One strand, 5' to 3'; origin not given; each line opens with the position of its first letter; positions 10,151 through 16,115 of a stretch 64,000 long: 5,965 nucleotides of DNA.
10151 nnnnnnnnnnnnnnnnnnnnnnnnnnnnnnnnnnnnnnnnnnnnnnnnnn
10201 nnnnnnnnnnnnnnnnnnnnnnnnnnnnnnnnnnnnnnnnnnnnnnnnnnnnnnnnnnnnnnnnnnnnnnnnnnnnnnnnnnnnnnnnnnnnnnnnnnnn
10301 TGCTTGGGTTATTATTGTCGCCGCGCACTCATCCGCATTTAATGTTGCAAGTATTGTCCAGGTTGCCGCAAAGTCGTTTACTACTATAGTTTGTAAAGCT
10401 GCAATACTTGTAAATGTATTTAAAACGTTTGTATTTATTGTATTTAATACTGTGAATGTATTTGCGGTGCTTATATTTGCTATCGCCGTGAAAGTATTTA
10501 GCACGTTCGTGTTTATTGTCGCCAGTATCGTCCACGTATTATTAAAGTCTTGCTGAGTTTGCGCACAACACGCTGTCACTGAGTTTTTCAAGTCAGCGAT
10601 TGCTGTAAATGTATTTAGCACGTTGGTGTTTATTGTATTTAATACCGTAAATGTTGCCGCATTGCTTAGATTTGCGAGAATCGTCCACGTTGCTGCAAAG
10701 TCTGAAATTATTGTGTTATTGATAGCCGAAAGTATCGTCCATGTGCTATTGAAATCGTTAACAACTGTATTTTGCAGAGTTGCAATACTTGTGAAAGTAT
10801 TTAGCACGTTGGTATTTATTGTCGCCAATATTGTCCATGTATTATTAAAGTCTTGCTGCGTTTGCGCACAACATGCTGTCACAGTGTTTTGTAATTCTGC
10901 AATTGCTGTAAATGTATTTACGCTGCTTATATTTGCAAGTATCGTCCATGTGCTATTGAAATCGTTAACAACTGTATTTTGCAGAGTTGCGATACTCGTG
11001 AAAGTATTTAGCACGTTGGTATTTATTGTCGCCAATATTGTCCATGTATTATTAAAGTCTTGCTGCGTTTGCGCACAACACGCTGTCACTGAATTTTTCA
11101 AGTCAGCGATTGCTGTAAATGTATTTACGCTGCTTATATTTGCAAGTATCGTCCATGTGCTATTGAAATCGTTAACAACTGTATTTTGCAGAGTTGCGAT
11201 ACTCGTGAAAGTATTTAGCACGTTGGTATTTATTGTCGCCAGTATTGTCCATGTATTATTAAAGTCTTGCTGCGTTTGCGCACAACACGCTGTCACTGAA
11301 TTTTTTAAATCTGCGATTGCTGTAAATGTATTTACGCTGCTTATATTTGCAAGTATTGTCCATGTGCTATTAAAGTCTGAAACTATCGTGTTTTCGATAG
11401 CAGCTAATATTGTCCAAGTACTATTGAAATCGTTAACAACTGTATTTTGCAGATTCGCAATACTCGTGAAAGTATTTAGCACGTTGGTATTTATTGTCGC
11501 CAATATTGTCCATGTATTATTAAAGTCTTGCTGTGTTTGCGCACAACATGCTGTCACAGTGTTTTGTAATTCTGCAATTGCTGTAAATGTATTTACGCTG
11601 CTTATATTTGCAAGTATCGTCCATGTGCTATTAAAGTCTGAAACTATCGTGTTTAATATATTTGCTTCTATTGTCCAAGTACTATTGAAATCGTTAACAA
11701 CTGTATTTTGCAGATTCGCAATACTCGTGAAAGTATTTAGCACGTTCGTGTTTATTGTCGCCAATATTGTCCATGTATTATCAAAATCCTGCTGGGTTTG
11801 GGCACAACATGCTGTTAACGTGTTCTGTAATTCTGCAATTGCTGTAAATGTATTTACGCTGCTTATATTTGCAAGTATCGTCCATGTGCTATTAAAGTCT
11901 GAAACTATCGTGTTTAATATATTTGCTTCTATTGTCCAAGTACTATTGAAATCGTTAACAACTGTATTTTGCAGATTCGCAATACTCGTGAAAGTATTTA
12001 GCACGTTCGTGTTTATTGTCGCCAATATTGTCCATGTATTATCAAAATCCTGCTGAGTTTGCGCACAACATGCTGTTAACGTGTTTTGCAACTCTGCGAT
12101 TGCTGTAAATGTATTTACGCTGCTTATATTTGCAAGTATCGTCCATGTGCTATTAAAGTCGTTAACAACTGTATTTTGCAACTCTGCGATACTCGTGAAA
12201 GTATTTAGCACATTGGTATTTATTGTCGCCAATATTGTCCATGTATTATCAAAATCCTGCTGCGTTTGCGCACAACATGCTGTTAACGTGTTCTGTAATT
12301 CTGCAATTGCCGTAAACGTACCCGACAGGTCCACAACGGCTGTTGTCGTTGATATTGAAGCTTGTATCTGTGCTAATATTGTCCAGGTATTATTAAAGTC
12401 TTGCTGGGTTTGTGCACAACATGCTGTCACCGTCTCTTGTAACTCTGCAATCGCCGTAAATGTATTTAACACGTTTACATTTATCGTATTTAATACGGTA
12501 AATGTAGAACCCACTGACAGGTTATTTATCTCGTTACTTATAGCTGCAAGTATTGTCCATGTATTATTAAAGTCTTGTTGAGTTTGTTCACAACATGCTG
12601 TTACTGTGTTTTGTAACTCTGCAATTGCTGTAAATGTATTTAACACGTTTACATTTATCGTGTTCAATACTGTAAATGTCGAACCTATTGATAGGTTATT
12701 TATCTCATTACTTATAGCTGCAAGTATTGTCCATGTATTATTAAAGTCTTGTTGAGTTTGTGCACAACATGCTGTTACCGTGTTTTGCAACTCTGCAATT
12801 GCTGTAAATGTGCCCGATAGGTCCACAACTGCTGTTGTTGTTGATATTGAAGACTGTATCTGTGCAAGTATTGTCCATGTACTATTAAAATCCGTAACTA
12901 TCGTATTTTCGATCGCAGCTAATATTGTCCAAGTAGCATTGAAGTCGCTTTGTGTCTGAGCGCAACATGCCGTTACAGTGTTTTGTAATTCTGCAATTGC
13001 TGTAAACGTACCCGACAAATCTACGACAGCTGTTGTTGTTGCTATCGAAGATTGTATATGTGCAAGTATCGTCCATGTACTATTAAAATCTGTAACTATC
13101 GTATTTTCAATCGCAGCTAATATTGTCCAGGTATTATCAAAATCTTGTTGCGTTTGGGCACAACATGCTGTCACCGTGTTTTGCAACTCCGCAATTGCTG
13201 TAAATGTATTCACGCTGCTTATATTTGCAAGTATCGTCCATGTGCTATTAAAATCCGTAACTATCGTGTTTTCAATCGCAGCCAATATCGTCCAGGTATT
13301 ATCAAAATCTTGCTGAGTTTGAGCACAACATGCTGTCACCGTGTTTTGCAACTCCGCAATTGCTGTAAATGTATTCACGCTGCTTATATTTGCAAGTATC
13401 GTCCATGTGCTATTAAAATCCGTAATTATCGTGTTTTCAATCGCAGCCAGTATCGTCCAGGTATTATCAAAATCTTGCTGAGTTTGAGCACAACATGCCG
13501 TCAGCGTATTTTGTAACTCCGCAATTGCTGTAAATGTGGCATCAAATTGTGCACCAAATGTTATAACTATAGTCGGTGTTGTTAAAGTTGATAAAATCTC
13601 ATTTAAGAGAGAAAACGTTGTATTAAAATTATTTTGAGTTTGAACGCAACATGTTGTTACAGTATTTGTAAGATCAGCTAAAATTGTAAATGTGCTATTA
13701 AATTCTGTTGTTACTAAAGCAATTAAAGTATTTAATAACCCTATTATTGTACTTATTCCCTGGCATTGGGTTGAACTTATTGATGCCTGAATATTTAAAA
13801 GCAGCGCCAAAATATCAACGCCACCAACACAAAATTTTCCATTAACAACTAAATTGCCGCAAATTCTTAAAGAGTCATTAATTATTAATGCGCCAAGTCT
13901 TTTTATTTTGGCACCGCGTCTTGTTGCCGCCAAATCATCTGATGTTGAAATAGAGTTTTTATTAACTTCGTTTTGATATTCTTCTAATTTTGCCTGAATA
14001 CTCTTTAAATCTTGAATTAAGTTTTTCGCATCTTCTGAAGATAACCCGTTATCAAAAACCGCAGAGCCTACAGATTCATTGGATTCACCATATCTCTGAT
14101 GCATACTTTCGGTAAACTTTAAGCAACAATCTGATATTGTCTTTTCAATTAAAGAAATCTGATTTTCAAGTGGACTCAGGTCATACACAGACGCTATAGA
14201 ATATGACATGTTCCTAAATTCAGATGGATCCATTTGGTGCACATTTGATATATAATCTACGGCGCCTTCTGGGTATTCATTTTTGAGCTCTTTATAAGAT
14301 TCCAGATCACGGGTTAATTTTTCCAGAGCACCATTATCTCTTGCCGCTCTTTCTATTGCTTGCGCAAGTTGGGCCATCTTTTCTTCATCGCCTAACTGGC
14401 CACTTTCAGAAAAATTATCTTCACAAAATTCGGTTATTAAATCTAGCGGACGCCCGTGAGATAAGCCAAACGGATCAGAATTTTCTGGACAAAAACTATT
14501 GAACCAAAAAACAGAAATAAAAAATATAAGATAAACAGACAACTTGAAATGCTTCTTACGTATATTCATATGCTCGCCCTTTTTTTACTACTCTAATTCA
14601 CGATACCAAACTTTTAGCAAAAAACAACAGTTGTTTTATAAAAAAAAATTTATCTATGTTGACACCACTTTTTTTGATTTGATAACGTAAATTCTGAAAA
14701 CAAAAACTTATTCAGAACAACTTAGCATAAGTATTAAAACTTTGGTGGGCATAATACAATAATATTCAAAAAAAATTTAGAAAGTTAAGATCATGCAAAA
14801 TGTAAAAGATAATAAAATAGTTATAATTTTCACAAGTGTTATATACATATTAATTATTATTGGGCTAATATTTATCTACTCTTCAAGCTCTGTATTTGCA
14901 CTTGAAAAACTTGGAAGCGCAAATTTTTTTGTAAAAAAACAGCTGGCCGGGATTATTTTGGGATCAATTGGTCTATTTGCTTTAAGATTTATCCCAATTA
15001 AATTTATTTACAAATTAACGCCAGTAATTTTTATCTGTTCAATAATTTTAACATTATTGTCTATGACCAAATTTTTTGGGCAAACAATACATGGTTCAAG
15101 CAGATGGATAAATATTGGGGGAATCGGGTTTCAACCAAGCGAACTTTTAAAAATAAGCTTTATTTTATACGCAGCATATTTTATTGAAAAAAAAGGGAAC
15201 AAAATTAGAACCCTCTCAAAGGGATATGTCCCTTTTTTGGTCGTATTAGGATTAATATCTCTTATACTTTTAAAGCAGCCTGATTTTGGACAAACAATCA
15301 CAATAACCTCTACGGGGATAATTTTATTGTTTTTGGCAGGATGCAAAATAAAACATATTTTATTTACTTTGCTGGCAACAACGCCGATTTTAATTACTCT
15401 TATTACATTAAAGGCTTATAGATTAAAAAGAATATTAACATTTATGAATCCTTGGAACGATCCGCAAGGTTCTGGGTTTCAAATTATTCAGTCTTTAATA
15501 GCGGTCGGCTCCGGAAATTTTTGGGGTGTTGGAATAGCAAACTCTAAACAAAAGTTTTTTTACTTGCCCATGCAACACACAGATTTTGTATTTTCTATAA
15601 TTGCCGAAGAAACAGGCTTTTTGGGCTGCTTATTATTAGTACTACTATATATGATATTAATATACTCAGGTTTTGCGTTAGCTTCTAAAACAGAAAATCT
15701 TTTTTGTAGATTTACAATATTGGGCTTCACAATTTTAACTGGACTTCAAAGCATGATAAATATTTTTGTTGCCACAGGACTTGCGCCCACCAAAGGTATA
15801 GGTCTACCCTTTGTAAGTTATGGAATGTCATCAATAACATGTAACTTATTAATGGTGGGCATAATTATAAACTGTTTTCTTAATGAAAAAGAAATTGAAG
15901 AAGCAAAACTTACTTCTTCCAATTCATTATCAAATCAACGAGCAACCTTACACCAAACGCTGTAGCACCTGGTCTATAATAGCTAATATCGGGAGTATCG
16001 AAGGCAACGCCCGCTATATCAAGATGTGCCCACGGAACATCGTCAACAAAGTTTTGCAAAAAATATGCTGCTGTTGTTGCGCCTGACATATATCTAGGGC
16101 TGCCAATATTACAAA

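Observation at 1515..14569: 13-kb tandem array of six secreted beta-helix paralogs with homogenised ends and divergent centres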

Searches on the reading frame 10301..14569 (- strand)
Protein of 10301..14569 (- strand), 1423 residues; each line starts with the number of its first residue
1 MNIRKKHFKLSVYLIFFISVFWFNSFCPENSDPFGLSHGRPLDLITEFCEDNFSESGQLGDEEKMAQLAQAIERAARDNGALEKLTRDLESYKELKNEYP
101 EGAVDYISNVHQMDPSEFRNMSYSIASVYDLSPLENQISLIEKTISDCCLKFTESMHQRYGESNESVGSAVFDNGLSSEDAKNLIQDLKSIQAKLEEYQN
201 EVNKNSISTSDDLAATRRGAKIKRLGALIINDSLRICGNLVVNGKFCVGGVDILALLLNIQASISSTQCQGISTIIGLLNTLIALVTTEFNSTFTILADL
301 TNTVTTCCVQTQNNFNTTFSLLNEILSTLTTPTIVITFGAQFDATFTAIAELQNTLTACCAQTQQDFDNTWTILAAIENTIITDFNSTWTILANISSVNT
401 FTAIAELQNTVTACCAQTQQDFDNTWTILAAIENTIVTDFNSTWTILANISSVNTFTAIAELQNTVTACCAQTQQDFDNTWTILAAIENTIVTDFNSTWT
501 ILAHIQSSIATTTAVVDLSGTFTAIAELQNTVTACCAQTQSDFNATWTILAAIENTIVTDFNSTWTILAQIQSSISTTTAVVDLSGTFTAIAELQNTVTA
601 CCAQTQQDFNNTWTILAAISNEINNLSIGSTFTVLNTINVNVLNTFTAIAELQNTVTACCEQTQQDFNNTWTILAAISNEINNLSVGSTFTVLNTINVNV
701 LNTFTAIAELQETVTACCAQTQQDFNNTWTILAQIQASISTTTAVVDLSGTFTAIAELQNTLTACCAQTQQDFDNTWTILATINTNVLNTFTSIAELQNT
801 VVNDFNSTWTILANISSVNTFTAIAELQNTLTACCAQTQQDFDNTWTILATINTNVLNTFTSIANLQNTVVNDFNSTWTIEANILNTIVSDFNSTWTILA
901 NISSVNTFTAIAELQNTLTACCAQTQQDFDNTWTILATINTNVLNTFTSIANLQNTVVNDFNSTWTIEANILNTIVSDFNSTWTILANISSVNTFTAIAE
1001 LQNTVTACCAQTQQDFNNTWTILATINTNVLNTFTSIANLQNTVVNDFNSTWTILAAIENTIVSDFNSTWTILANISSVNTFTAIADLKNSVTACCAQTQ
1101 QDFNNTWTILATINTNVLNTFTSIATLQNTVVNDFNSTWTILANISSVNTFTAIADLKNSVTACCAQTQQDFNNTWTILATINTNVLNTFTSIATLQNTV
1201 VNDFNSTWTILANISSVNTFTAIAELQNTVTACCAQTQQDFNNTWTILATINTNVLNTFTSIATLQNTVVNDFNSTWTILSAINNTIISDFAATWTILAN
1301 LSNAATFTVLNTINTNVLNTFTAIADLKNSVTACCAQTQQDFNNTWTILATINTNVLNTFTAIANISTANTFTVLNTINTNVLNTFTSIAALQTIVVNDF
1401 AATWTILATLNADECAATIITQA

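Call 60: search_protein_families(library=phrogs, proteins=[window:10301-14569:-], max_evalue=0.01)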
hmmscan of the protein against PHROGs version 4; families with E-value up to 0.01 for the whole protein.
window:10301-14569:- (1423 aa): 4 families
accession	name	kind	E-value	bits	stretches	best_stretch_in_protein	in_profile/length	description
phrog_17652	-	unknown function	1.6e-13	51.7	0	397-441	5-50/76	-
phrog_14504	-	unknown function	1.7e-09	38.9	0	1078-1135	123-183/193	-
phrog_32134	-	unknown function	0.006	17.9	0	1132-1175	16-58/113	-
phrog_28204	-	unknown function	0.0098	17.2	0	1011-1060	25-74/95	-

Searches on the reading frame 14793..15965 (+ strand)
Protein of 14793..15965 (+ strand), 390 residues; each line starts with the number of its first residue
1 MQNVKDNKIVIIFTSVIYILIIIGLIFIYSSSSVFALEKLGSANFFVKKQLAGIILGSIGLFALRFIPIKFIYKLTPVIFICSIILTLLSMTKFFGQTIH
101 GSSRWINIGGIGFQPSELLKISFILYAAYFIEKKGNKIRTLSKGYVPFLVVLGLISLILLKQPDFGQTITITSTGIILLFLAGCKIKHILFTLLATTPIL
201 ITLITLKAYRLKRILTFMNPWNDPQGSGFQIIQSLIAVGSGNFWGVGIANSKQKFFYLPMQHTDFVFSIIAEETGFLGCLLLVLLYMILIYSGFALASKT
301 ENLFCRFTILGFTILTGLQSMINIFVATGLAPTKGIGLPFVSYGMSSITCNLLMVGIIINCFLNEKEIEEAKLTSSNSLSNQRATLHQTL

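Call 11: list_cluster_members(proteins=[P0001, P0004, P0005, window:14793-15965:+])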
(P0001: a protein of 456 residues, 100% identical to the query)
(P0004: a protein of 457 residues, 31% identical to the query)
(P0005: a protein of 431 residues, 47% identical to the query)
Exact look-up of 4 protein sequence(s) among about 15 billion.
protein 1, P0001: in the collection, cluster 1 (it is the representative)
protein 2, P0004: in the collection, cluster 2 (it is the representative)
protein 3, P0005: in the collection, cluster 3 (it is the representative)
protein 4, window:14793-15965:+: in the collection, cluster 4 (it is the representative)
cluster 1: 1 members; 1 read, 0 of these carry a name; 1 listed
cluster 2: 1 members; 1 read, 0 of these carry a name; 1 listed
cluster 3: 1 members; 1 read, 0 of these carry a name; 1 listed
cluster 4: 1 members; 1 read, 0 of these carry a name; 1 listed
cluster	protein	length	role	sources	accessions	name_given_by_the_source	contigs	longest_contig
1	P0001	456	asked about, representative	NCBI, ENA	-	-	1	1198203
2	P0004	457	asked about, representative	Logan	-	-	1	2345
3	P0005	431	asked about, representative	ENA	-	-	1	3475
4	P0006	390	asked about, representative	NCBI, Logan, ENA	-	-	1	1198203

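Call 19: find_encoding_contigs(protein=window:14793-15965:+, flank=500, max_places=3)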
Protein window:14793-15965:+ (390 aa): 1 contig read that carries it; 1 place shown.
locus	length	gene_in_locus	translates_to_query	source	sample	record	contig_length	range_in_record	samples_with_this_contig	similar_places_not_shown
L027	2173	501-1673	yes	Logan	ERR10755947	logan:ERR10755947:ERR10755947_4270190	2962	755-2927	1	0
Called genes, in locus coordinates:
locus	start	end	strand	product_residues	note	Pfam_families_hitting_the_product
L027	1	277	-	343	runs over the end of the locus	?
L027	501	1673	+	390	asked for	PF01098:FTSW_RODA_SPOVE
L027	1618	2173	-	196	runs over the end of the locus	?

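Call 46: search_protein_families(library=pfam, proteins=[window:14793-15965:+], max_evalue=0.00001)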
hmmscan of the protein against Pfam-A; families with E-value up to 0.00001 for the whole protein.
window:14793-15965:+ (390 aa): 1 family
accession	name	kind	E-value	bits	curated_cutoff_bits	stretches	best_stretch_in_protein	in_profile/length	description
PF01098.24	FTSW_RODA_SPOVE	-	6.9e-100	334.9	26.4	1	15-362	6-351/356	Cell cycle protein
